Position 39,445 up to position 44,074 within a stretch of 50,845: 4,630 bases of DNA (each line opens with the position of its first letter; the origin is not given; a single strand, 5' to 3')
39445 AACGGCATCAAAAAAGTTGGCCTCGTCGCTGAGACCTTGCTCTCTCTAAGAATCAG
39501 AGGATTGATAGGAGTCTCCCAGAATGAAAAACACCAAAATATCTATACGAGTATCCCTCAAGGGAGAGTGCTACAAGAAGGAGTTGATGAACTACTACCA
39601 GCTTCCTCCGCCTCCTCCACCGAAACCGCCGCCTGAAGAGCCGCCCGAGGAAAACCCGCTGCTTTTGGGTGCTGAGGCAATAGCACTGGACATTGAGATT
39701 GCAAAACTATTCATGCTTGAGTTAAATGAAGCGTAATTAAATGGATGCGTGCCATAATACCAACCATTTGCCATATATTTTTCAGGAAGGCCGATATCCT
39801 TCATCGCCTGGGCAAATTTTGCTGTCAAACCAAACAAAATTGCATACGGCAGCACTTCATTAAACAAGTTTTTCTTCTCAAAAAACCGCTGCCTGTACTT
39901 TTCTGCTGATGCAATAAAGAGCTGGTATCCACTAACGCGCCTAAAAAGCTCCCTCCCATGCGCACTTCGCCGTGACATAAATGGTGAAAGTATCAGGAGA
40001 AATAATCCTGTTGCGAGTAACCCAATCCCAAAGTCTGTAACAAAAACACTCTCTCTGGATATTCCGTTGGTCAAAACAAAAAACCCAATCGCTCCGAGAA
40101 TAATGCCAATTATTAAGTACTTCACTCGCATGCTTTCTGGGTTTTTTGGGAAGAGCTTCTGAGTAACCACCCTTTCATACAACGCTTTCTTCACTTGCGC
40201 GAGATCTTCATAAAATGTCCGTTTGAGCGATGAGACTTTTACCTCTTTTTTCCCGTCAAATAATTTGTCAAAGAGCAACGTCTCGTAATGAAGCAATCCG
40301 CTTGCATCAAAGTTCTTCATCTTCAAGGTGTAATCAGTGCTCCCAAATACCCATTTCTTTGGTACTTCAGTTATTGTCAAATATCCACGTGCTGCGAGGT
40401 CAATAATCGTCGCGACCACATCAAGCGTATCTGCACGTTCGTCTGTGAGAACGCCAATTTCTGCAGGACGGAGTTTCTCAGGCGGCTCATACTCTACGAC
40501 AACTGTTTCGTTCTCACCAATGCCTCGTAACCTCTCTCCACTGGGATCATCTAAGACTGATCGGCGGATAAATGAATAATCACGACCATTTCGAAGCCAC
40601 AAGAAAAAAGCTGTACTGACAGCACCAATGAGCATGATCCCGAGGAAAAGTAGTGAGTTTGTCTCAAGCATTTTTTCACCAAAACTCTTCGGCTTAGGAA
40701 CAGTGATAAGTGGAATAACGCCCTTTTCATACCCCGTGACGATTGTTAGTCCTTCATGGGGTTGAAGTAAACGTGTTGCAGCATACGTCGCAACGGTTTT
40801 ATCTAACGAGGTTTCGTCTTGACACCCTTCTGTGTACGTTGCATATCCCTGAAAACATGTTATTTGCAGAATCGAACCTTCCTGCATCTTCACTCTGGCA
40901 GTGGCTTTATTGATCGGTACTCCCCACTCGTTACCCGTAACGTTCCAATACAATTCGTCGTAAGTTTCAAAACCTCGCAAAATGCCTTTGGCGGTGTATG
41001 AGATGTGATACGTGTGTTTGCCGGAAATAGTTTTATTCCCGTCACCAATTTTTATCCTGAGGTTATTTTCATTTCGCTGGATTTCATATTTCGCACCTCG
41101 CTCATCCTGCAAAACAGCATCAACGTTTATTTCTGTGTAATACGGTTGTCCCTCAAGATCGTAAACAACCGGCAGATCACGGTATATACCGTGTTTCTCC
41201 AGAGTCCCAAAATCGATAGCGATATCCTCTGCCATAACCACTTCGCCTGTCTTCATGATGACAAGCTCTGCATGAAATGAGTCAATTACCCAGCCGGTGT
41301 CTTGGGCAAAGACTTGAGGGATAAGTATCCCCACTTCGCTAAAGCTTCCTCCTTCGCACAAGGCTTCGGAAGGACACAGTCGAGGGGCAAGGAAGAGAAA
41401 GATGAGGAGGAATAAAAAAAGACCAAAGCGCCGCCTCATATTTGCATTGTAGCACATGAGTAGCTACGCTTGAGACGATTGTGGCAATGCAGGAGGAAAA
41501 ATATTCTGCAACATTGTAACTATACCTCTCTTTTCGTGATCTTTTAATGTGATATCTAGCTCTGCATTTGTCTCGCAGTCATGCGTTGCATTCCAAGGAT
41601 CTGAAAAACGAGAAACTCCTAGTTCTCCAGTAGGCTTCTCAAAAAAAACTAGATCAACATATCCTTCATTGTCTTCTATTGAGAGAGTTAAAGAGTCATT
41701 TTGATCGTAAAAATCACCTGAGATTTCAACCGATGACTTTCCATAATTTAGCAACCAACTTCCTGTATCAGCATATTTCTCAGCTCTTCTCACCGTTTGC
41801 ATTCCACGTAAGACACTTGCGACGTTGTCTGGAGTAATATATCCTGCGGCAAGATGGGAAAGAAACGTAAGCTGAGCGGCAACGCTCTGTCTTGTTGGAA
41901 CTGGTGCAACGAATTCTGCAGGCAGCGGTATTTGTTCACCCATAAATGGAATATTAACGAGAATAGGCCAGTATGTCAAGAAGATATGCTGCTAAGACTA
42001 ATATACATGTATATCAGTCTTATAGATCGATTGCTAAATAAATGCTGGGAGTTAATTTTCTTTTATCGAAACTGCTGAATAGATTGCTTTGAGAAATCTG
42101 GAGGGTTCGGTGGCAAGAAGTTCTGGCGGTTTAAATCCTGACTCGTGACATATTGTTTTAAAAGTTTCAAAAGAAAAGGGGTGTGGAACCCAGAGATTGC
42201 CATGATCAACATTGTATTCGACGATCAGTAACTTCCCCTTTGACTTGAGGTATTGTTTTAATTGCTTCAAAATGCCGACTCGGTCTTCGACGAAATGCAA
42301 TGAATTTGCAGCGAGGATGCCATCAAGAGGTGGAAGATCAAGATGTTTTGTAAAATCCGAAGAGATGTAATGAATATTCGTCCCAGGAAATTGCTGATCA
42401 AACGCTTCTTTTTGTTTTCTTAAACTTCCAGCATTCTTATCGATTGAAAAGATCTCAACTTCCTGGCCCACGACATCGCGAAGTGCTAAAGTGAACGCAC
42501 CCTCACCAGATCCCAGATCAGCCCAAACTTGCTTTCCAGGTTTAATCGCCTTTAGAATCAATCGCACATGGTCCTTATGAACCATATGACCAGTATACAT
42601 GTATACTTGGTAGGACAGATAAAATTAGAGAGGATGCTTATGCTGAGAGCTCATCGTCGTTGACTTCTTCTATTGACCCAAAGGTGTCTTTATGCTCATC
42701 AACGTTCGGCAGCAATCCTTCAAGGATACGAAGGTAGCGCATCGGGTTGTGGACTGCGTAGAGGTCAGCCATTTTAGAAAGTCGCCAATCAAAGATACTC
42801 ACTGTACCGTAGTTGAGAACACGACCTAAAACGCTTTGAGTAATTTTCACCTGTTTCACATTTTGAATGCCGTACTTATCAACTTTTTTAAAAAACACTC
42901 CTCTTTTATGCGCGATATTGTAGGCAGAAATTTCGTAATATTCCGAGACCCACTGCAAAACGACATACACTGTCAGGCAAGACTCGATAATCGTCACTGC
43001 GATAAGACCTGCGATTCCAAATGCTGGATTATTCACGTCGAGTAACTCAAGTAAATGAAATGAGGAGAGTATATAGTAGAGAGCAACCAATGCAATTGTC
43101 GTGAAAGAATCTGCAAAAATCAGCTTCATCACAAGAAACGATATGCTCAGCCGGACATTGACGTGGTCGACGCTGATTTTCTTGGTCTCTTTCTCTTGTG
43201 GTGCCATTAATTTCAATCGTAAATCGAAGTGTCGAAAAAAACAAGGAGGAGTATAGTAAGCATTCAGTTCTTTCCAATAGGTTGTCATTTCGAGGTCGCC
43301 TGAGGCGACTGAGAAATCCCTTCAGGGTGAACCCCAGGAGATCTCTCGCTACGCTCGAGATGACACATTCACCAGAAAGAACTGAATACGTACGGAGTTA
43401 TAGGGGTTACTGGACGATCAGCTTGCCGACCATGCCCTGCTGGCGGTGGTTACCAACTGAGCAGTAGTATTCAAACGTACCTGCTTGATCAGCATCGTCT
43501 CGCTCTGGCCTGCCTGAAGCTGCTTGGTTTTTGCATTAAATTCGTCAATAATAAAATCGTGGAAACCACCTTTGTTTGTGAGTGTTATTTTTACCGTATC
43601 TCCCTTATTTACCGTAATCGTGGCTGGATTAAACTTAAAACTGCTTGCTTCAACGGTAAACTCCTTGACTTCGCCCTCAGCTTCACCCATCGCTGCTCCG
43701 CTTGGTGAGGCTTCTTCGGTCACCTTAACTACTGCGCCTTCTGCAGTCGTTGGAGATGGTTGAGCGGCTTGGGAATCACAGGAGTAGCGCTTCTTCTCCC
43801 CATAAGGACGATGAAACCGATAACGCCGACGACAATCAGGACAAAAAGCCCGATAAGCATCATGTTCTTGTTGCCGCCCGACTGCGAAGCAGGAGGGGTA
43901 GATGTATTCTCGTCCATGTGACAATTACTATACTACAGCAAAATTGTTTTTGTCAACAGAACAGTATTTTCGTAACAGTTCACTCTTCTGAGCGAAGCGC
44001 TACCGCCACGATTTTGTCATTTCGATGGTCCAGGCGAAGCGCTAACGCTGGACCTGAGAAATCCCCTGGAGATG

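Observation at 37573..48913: A 26-nt perfect palindrome occurs four times in 11 kb, twice inside open reading frames and once at a start codon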

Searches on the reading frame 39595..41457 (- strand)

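Call 11: search_protein_families(library=pfam, proteins=[window:39595-41457:-])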
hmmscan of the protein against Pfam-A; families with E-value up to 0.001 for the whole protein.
window:39595-41457:- (620 aa): 2 families
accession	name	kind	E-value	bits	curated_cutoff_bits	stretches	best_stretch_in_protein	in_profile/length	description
PF20990.2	DUF2207_C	-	2.5e-34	119.5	33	1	322-552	3-247/247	Predicted membrane protein (DUF2207) C-terminal domain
PF09972.14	DUF2207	-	1.9e-26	93.7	24.4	1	58-241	2-170/172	Predicted membrane protein (DUF2207) N-terminal domain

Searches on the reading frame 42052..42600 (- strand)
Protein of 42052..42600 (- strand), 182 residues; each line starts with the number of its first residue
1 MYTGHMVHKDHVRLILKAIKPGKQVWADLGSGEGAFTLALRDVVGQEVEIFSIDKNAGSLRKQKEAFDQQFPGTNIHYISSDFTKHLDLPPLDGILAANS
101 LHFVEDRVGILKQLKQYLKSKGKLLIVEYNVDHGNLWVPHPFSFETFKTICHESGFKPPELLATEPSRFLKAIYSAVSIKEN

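Call 11: search_protein_families(library=pfam, proteins=[window:42052-42600:-])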
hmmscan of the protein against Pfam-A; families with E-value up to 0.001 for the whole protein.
window:42052-42600:- (182 aa): 8 families
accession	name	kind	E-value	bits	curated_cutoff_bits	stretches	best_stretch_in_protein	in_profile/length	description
PF13847.12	Methyltransf_31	-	3.2e-13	50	27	1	27-130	8-113/145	Methyltransferase domain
PF08241.18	Methyltransf_11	-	7.9e-10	39.7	21.2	1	28-126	2-95/95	Methyltransferase domain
PF13649.12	Methyltransf_25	-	4e-09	37.5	27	1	28-122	3-97/97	Methyltransferase domain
PF08242.18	Methyltransf_12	-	2.6e-08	34.9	30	1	28-124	2-98/98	Methyltransferase domain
PF13489.12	Methyltransf_23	-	5e-07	30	27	1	20-133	20-123/164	Methyltransferase domain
PF05175.20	MTS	-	1.1e-06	28.9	23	1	13-156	21-166/170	Methyltransferase small domain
PF01209.24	Ubie_methyltran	-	5.2e-05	23.1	20.1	1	5-130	32-155/233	ubiE/COQ5 methyltransferase family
PF10017.15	Methyltransf_33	-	0.00093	18.8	23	0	10-90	51-131/304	Histidine-specific methyltransferase, SAM-dependent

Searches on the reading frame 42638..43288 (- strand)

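Call 11: search_protein_families(library=pfam, proteins=[window:42638-43288:-])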
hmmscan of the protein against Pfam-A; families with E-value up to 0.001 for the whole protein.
window:42638-43288:- (216 aa): 1 family
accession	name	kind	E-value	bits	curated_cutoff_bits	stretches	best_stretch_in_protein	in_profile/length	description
PF03703.20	bPH_2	-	5.5e-06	27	22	1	118-165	6-53/78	Bacterial PH domain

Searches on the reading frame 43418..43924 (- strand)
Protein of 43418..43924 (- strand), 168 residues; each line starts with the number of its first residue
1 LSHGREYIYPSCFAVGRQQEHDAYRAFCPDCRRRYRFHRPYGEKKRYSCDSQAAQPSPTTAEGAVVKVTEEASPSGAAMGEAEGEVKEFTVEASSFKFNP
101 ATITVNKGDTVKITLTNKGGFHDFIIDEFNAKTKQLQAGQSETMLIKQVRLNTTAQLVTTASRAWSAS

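Call 11: search_protein_families(library=pfam, proteins=[window:43418-43924:-])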
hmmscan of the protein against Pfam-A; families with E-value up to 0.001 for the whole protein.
window:43418-43924:- (168 aa): 1 family
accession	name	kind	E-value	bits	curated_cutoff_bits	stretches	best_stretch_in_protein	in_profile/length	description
PF13473.12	Cupredoxin_1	-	5.6e-07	30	27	1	83-148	17-82/104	Cupredoxin-like domain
